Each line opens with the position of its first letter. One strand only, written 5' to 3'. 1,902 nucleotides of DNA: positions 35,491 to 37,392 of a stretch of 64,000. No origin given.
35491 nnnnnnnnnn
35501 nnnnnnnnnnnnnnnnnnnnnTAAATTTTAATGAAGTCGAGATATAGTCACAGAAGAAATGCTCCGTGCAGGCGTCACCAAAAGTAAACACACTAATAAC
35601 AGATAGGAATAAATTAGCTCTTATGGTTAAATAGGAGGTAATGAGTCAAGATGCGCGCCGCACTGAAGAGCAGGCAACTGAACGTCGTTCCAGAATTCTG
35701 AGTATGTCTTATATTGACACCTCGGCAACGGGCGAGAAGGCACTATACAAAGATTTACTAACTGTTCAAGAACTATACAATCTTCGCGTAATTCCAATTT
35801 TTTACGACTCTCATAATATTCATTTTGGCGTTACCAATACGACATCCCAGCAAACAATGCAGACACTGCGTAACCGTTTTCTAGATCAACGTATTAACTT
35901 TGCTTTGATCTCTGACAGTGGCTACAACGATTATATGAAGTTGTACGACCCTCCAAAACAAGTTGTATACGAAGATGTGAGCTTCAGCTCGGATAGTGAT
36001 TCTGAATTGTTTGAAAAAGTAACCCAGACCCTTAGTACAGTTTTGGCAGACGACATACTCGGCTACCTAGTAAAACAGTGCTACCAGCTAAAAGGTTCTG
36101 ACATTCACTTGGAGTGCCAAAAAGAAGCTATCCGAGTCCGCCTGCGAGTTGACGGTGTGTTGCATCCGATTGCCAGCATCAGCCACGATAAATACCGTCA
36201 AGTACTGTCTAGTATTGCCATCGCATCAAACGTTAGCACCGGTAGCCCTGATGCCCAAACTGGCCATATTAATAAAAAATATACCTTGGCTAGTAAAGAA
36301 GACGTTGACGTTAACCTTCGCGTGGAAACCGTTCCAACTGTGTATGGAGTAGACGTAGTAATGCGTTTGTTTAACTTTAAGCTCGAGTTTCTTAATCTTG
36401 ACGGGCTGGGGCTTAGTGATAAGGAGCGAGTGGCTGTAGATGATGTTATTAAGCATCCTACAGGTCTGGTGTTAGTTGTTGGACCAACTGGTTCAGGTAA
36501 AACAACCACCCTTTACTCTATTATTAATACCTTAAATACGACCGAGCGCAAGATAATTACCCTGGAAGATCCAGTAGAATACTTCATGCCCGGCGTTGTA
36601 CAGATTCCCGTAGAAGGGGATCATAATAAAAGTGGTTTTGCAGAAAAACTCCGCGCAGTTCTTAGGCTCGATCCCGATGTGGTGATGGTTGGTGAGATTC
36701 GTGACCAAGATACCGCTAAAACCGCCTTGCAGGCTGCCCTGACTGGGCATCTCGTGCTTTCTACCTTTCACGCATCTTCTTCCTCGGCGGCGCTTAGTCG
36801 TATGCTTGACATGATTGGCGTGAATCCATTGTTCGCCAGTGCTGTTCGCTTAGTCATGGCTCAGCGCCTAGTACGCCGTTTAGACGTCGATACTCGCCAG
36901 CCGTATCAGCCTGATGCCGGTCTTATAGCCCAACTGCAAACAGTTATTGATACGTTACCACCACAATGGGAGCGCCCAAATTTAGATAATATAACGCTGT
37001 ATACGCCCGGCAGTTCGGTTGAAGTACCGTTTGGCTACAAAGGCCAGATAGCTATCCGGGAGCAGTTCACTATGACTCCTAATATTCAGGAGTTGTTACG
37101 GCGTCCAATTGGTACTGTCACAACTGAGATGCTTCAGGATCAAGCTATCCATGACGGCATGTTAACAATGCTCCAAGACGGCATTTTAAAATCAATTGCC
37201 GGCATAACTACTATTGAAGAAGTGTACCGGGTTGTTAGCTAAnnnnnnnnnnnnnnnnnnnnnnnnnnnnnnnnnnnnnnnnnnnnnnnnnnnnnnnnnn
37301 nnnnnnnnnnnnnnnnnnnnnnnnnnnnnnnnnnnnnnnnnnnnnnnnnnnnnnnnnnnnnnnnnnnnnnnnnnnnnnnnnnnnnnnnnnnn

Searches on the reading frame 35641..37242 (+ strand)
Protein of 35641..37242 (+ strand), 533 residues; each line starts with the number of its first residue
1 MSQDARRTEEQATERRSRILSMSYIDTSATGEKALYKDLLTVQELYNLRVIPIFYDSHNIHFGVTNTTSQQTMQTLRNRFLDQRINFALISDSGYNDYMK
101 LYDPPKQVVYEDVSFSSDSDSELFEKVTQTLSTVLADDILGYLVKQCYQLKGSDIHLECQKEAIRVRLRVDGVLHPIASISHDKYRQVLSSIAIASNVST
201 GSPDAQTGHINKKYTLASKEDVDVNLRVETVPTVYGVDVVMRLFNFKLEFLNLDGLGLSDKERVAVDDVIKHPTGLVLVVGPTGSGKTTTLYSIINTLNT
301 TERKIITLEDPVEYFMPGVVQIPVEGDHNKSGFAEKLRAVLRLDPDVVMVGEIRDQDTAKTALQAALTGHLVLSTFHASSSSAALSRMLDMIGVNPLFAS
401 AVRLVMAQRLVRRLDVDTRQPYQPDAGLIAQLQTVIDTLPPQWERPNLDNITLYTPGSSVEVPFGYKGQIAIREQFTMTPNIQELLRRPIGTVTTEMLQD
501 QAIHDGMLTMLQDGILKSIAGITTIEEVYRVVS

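Call 8: search_protein_families(library=pfam, proteins=[window:35641-37242:+])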
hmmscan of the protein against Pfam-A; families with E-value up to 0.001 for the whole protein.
window:35641-37242:+ (533 aa): 5 families
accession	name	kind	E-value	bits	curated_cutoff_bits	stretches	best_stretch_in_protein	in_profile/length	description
PF00437.27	T2SSE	-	1.1e-86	291.3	24.9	1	142-530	14-370/370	Type II/IV secretion system protein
PF13401.12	AAA_22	-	0.00032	21.4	27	0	274-316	5-33/130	AAA domain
PF13191.12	AAA_16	-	0.00044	21.2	32.6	1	267-346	17-85/167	AAA ATPase domain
PF13604.12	AAA_30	-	0.00044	20.5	27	1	258-307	2-51/191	AAA domain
PF25199.1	nSTAND_NTPase5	-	0.00093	19.5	34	0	273-309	40-77/145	Novel STAND NTPase 5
